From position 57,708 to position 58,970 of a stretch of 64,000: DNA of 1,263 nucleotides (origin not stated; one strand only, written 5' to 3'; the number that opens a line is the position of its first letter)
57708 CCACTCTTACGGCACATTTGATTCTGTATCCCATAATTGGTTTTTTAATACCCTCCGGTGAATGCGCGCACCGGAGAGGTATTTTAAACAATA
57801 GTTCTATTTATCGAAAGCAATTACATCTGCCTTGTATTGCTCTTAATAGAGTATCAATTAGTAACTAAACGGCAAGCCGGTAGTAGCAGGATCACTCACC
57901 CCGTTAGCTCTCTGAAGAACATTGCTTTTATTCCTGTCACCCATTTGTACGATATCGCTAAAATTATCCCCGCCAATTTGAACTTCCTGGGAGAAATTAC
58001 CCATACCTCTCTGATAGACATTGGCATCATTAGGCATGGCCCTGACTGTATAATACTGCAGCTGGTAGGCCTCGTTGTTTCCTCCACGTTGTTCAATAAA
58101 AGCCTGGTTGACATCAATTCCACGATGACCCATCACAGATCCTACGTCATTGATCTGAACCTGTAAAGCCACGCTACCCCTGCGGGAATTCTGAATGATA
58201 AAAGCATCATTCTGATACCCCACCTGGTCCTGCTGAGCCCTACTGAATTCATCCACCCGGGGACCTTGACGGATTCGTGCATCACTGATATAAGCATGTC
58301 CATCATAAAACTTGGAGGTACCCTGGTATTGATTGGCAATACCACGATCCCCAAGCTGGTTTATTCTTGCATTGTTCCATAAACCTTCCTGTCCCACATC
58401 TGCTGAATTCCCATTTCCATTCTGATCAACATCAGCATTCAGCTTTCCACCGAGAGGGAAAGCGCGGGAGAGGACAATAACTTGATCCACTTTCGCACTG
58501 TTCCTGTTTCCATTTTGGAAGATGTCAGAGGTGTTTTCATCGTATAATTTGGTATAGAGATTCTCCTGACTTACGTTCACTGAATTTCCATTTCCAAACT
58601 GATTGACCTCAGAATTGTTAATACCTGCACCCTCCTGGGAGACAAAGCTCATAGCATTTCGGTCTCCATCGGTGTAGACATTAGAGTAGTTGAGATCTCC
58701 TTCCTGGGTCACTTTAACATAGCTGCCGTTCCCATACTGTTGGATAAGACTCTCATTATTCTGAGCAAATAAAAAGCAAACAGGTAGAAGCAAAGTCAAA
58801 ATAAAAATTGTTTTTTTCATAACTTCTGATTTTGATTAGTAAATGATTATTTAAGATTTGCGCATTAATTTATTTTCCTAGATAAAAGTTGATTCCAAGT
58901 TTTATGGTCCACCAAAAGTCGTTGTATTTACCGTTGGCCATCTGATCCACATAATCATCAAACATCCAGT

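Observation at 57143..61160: Curli-type functional-amyloid locus with the export machinery destroyed but the major curlin intact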

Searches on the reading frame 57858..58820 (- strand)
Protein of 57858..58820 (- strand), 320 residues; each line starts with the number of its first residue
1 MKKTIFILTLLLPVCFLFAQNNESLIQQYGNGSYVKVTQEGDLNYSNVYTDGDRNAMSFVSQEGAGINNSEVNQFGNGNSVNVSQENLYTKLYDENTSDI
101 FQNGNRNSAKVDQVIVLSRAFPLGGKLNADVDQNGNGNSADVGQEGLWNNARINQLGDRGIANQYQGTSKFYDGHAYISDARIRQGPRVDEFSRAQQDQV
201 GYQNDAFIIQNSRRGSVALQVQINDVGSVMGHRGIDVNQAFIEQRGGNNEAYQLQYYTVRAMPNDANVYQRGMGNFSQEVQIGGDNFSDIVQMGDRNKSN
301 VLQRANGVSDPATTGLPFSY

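Call 4: search_protein_families(library=pfam, max_evalue=0.01, proteins=[window:57858-58820:-])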
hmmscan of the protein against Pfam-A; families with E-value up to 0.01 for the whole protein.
window:57858-58820:- (320 aa): 1 family
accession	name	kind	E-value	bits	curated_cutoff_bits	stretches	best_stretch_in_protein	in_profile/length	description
PF07012.17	Curlin_rpt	-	6.7e-21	74.4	20.7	2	129-157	6-34/34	Curlin associated repeat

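Call 6: find_encoding_contigs(protein=window:57858-58820:-, flank=10000, max_places=10)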
Protein window:57858-58820:- (320 aa): no gene with exactly this product is on record in the collection.

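Call 7: find_homologous_proteins(query=window:57858-58820:-)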
Query window:57858-58820:- (320 aa): 31 proteins with E <= 0.001 among 934 candidates.
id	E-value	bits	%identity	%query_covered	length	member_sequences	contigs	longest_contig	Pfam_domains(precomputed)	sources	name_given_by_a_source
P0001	3.9e-193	659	94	100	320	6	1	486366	PF07012.18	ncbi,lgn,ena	-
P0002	2.3e-181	620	88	100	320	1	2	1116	PF07012.18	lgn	-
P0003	6.6e-142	491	76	98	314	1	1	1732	PF07012.18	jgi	-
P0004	1.7e-99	351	60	98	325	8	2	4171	PF07012.18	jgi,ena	jgi:hypothetical protein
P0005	4.1e-95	337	59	99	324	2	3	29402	PF07012.18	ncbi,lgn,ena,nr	ncbi:MAG: hypothetical protein KAI08_01995 [Bacteroidales bacterium]|nr:hypothetical protein [Bacter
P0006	9.9e-92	326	58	99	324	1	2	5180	PF07012.18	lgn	-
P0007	2.0e-91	325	57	99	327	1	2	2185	PF07012.18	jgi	jgi:hypothetical protein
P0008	2.2e-87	312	54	100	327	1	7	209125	PF07012.18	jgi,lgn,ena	-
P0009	1.0e-86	309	55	99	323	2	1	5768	PF07012.18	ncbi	-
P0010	2.3e-86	308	54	99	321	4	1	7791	PF07012.18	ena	-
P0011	1.3e-83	299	55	100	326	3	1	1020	PF07012.18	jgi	jgi:hypothetical protein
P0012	2.5e-78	282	52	99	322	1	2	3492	PF07012.18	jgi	jgi:hypothetical protein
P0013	2.6e-78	282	52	100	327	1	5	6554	PF07012.18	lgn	-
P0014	4.5e-73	265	53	99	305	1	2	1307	-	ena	-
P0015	5.3e-73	264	52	100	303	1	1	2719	PF07012.18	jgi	jgi:hypothetical protein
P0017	1.7e-71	260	52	100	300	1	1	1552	PF07012.18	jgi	-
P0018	9.8e-67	244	51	100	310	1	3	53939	PF07012.18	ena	-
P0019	1.8e-66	243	51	100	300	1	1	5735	PF07012.18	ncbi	-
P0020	4.0e-66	242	49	100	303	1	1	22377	PF07012.18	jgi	-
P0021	3.1e-59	219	42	99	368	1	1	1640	PF07012.18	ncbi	-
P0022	4.4e-56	209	49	100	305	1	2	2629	PF07012.18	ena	-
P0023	1.1e-55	208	47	100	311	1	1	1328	PF07012.18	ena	-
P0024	6.0e-54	202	40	100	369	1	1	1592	PF07012.18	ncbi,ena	-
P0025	6.4e-53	198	40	100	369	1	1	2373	PF07012.18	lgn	-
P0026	7.7e-50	188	40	99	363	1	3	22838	PF07012.18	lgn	-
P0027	1.8e-33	135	39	98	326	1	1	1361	PF07012.18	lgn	-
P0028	6.7e-12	64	32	88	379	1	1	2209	PF07012.18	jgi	-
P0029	4.3e-8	51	28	96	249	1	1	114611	PF07012.18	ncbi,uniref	ncbi:hypothetical protein [Rhodohalobacter sp. 8-1]|uniref:hypothetical protein n=1 Tax=Rhodohalobac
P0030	2.4e-6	46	28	96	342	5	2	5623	PF07012.18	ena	-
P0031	2.1e-5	42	28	91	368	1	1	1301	PF07012.18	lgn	-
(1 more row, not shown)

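Call 8: find_encoding_contigs(protein=P0001, flank=10000, max_places=4)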
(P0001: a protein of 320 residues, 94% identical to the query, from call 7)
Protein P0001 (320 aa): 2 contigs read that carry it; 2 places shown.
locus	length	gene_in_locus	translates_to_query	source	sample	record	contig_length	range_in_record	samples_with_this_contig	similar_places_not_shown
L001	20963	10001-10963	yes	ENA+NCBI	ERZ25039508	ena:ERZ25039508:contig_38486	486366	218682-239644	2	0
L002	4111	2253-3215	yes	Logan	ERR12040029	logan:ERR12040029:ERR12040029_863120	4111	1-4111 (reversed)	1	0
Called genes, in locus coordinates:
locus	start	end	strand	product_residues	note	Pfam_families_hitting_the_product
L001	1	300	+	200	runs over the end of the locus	PF00578:AhpC-TSA, PF08534:Redoxin, PF13098:Thioredoxin_2 (weak), PF13905:Thioredoxin_8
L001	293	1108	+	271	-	PF00106:adh_short, PF13561:adh_short_C2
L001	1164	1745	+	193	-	PF01914:MarC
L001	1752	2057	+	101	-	-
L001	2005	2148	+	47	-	-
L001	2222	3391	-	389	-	PF00465:Fe-ADH, PF13685:Fe-ADH_2, PF25137:ADH_Fe_C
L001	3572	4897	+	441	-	PF01408:GFO_IDH_MocA, PF22725:GFO_IDH_MocA_C3 (faint), PF19051:GFO_IDH_MocA_C2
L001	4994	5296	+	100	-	-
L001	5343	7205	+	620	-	PF02129:Peptidase_S15, PF08530:PepX_C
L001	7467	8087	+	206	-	PF10627:CsgE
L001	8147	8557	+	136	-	PF10614:CsgF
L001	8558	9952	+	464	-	PF03783:CsgG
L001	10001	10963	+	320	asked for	PF07012:Curlin_rpt (weak)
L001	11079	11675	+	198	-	-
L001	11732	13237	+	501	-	PF13620:CarboxypepD_reg, PF13715:CarbopepD_reg_2, PF07676:PD40 (faint), PF26549:Tricorn_N (faint), PF26550:Tricorn_2nd (weak)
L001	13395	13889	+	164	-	PF07366:SnoaL, PF12680:SnoaL_2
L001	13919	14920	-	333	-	PF18962:Por_Secre_tail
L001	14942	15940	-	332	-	-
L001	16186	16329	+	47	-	-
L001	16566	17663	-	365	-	PF00330:Aconitase, PF00694:Aconitase_C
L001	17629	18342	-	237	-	PF00330:Aconitase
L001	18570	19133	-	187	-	PF03590:AsnA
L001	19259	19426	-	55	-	-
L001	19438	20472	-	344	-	PF00330:Aconitase, PF00694:Aconitase_C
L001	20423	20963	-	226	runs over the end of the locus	PF00330:Aconitase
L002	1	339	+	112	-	?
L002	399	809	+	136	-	PF10614:CsgF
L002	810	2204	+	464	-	PF03783:CsgG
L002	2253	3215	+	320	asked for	PF07012:Curlin_rpt (weak)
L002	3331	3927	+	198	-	-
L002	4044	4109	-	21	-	?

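Call 9: find_encoding_contigs(protein=P0008, flank=10000, max_places=3)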
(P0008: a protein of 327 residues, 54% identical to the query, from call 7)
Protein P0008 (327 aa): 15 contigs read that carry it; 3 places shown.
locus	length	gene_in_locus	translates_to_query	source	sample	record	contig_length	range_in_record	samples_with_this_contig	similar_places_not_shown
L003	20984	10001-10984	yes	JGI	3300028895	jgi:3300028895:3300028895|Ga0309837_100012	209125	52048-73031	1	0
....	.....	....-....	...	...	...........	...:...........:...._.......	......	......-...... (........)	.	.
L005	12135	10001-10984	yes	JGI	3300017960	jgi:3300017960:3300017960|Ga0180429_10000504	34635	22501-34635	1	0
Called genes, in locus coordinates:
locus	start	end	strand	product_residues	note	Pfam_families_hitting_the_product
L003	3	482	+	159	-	PF00578:AhpC-TSA, PF08534:Redoxin, PF00085:Thioredoxin (weak)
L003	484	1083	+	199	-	PF00578:AhpC-TSA, PF08534:Redoxin, PF13098:Thioredoxin_2 (weak)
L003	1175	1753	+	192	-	PF01914:MarC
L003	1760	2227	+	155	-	-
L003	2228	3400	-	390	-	PF00465:Fe-ADH, PF13685:Fe-ADH_2, PF25137:ADH_Fe_C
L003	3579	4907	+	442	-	PF01408:GFO_IDH_MocA, PF22725:GFO_IDH_MocA_C3 (faint), PF19051:GFO_IDH_MocA_C2, PF02894:GFO_IDH_MocA_C (faint)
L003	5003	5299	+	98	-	-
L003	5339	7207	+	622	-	PF02129:Peptidase_S15, PF08530:PepX_C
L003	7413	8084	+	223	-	PF10627:CsgE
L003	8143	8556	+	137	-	PF10614:CsgF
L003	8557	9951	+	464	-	PF03783:CsgG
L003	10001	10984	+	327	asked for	PF07012:Curlin_rpt (faint)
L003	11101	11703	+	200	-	-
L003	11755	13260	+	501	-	PF13620:CarboxypepD_reg, PF13715:CarbopepD_reg_2, PF07676:PD40 (faint), PF26550:Tricorn_2nd (weak), PF26549:Tricorn_N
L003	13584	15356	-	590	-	PF00330:Aconitase, PF00694:Aconitase_C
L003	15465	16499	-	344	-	PF03590:AsnA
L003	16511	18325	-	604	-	PF00330:Aconitase, PF00694:Aconitase_C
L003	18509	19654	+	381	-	PF05977:MFS_3 (weak), PF07690:MFS_1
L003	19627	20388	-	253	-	PF23023:Anti-Pycsar_Apyc1, PF00753:Lactamase_B, PF12706:Lactamase_B_2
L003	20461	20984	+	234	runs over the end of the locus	PF00590:TP_methylase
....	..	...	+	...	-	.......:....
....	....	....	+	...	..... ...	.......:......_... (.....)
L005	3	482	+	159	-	PF00578:AhpC-TSA, PF08534:Redoxin, PF00085:Thioredoxin (weak)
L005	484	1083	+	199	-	PF00578:AhpC-TSA, PF08534:Redoxin, PF13098:Thioredoxin_2 (weak)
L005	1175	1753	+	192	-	PF01914:MarC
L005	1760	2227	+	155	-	-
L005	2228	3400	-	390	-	PF00465:Fe-ADH, PF13685:Fe-ADH_2, PF25137:ADH_Fe_C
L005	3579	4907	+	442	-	PF01408:GFO_IDH_MocA, PF22725:GFO_IDH_MocA_C3 (faint), PF19051:GFO_IDH_MocA_C2, PF02894:GFO_IDH_MocA_C (faint)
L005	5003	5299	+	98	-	-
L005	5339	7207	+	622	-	PF02129:Peptidase_S15, PF08530:PepX_C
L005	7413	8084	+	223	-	PF10627:CsgE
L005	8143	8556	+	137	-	PF10614:CsgF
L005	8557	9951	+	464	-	PF03783:CsgG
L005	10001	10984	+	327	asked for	PF07012:Curlin_rpt (faint)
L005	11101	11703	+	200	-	-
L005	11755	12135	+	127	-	?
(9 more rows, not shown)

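Call 13: find_related_loci(query=window:57858-58820:-, collection=genome_contigs, flank=10000)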
Query window:57858-58820:- (320 aa) in genome_contigs; peptide patterns used: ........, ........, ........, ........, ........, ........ (x = any residue, [..] = any of these).
54 stretches matched a pattern; 2 encode a relative of the query (tblastn E <= 1e-3); 2 distinct loci.
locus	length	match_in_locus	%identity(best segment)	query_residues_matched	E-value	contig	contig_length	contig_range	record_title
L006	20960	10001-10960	94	1-320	0e+0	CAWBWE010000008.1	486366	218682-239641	MAG: uncultured Bacteroidales bacterium isolate MFD03551.bin.2.12 genome assembly, contig: contig_38486, whole genome sh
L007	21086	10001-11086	29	2-306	1e-18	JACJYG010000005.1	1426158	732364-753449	MAG: Lewinellaceae bacterium isolate HK-STAS-BACT-32 HK-STAS-BACT-32_5, whole genome shotgun sequence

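Call 14: find_related_loci(query=window:57858-58820:-, collection=metagenome_contigs, flank=10000)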
Query window:57858-58820:- (320 aa) in metagenome_contigs; peptide patterns used: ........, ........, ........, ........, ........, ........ (x = any residue, [..] = any of these).
119 stretches matched a pattern; 3 encode a relative of the query (tblastn E <= 1e-3); 3 distinct loci.
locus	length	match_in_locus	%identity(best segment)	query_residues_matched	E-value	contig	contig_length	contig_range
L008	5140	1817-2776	95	1-320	0e+0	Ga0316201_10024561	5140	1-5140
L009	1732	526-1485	77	2-320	1e-169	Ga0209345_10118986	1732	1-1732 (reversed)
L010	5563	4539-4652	50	1-42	2e-6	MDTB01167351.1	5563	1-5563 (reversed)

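Call 26: search_protein_families(library=pfam, max_evalue=0.01, proteins=[L001:7467-8087:+, L001:8147-8557:+, L001:8558-9952:+, L001:10001-10963:+, L001:11079-11675:+, L001:11732-13237:+, L001:13395-13889:+])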
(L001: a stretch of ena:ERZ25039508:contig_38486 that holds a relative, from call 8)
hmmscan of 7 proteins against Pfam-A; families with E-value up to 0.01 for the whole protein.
L001:7467-8087:+ (206 aa): 1 family
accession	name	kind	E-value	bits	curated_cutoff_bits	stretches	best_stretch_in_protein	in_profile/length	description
PF10627.14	CsgE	-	3.1e-19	69.6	25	1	102-199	3-100/105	Curli assembly protein CsgE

L001:8147-8557:+ (136 aa): 1 family
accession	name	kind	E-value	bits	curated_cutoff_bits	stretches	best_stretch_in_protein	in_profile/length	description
PF10614.14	CsgF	-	4.4e-35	121.2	25.8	1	7-134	4-132/132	Type VIII secretion system (T8SS), CsgF protein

L001:8558-9952:+ (464 aa): 1 family
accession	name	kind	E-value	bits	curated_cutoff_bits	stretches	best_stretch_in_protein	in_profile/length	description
PF03783.19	CsgG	-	5.4e-64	215.8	20.8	1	48-264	3-208/210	Curli production assembly/transport component CsgG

L001:10001-10963:+ (320 aa): 1 family
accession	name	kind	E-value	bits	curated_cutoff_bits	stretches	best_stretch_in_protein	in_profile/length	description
PF07012.17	Curlin_rpt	-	8.1e-24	83.7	20.7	3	129-157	6-34/34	Curlin associated repeat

L001:11079-11675:+ (198 aa): 1 family
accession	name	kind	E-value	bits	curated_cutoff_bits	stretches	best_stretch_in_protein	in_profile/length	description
PF07012.17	Curlin_rpt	-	9.2e-05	22.7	20.7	1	87-117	4-34/34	Curlin associated repeat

L001:11732-13237:+ (501 aa): 6 families
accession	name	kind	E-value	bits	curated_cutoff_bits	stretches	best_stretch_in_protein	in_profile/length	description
PF13715.12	CarbopepD_reg_2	-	1.4e-10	41.4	32.2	1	40-118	2-80/88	CarboxypepD_reg-like domain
PF13620.12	CarboxypepD_reg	-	2.2e-09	38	32.3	1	39-114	2-81/82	Carboxypeptidase regulatory-like domain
PF07676.18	PD40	-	5.3e-08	33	20.9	1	389-415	5-32/38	WD40-like Beta Propeller Repeat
PF23414.1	Beta-prop_EML_2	-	0.00037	20.4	90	1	303-407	39-139/266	Echinoderm microtubule-associated protein second beta-propeller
PF17802.7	SpaA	-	0.0022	18.6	23.1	1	64-112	34-86/91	Prealbumin-like fold domain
PF14686.12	fn3_3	-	0.0078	16.4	24.4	1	69-110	32-75/75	Polysaccharide lyase family 4, domain II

L001:13395-13889:+ (164 aa): 3 families
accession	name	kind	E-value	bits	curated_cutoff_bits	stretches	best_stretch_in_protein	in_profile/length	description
PF07366.18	SnoaL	-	2.9e-34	118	28.4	1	38-155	6-125/126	SnoaL-like polyketide cyclase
PF12680.13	SnoaL_2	-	2.4e-20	73.5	27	1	41-142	6-101/102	SnoaL-like domain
PF14534.12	DUF4440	-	0.0015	19.4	25.2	1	42-114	11-84/107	Domain of unknown function (DUF4440)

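Call 27: search_protein_families(library=ncbifam, max_evalue=0.01, proteins=[L001:7467-8087:+, L001:8147-8557:+, L001:8558-9952:+, L001:10001-10963:+, L001:11079-11675:+, L001:11732-13237:+, L001:13395-13889:+])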
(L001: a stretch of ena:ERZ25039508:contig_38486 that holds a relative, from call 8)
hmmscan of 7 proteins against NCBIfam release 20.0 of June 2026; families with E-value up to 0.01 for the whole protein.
L001:7467-8087:+ (206 aa): 1 family
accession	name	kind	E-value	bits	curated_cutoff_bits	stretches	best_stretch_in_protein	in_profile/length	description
NF007701.0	PRK10386.1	equivalog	2.2e-10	40.5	137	1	97-198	24-121/129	curli production assembly/transport protein CsgE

L001:8147-8557:+ (136 aa): 1 family
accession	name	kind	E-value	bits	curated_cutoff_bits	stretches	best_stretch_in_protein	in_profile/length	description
NF007469.0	PRK10050.1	equivalog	6.5e-07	29.9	171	1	17-133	15-128/138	curli production assembly/transport protein CsgF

L001:8558-9952:+ (464 aa): 2 families
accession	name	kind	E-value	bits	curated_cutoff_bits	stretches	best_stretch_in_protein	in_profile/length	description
NF011731.0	PRK15184.1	equivalog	1.6e-66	224.7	505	1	8-278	4-268/277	curli production assembly/transport protein CsgG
NF037935.1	holdfast_HfaB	equivalog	5.1e-06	25.9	300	1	56-253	56-257/264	holdfast anchoring protein HfaB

L001:10001-10963:+ (320 aa): 2 families
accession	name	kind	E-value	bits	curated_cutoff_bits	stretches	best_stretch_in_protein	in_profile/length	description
NF007506.1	PRK10101.1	equivalog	6.7e-17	61.6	165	3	202-305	43-141/151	curli minor subunit CsgB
NF007470.1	PRK10051.1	equivalog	1.5e-11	44.4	160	4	47-155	45-149/150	curli major subunit CsgA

L001:11079-11675:+ (198 aa): 2 families
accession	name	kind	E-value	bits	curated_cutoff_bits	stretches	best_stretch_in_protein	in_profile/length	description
NF007470.1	PRK10051.1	equivalog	5.6e-09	36.1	160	2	60-120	84-143/150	curli major subunit CsgA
NF007506.1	PRK10101.1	equivalog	6.9e-06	25.9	165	1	38-142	19-122/151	curli minor subunit CsgB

L001:11732-13237:+ (501 aa): 5 families
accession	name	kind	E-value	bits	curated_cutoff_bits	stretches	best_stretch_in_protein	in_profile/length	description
TIGR02800.1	propeller_TolB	equivalog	5.9e-19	68.3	343.15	3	219-322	243-341/418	Tol-Pal system beta propeller repeat protein TolB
NF053518.1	DipepPtdsDpp5Prph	equivalog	3.7e-10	39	900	1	237-489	44-290/655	dipeptidyl-peptidase Dpp5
NF052345.1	S_layer_anammox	exception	8.6e-09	33.3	1400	1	34-137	1310-1416/1596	Kustd1514 family S-layer glycoprotein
NF002183.0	PRK01029.1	equivalog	4.8e-08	32.4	405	1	384-493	272-368/429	Tol-Pal system protein TolB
NF053607.1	CHU_0125_OmpA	equivalog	0.00067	18.3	620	0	65-114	457-505/639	CHU_0125 family OmpA-like outer membrane integrity protein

L001:13395-13889:+ (164 aa): 2 families
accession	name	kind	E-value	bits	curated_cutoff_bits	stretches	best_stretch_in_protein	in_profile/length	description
TIGR02096.1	TIGR02096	subfamily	5e-17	62.4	97.1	1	34-157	3-129/129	ketosteroid isomerase-related protein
NF033407.1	SnoaL_meth_ester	subfamily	0.0022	17.8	200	1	97-158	73-134/144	SnoaL/DnrD family polyketide biosynthesis methyl ester cyclase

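Call 29: list_cluster_members(proteins=[P0001, P0002])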
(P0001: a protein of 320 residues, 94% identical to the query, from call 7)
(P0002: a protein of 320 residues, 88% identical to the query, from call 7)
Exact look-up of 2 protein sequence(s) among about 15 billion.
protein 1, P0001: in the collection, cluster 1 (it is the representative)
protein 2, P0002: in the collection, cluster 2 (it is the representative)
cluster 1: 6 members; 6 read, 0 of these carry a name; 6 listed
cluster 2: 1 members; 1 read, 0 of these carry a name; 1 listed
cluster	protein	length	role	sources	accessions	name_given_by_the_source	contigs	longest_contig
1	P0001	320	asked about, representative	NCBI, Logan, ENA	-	-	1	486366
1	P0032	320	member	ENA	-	-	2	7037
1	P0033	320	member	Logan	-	-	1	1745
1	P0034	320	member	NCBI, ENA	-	-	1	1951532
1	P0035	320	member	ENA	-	-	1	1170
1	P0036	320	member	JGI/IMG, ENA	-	-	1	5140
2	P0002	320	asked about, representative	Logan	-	-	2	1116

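Call 31: find_encoding_contigs(protein=P0034, flank=10000, max_places=5)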
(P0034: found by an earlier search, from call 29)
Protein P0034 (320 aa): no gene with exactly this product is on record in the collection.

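Call 32: find_encoding_contigs(protein=P0033, flank=10000, max_places=5)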
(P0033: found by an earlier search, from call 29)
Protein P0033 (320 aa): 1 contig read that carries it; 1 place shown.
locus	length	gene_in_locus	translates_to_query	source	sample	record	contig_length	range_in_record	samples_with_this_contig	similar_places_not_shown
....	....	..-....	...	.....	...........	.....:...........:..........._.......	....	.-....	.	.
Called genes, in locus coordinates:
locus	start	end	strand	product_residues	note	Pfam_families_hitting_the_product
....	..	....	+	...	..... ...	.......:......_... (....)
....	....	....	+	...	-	?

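Call 33: find_encoding_contigs(protein=P0032, flank=10000, max_places=5)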
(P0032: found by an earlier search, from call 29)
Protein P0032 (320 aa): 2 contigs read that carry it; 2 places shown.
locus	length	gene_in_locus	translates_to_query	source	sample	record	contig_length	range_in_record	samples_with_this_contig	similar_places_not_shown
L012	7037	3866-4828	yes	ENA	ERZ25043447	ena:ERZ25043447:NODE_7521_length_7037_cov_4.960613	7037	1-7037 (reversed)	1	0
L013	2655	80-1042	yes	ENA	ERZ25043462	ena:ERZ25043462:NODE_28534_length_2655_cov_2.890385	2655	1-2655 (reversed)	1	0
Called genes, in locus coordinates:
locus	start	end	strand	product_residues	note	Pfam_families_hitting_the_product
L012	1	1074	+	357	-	?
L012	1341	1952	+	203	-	PF10627:CsgE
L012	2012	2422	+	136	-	PF10614:CsgF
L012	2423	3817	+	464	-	PF03783:CsgG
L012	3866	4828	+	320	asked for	PF07012:Curlin_rpt (weak)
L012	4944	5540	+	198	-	-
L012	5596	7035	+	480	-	?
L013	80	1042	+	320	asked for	PF07012:Curlin_rpt (weak)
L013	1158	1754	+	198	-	-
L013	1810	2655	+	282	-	?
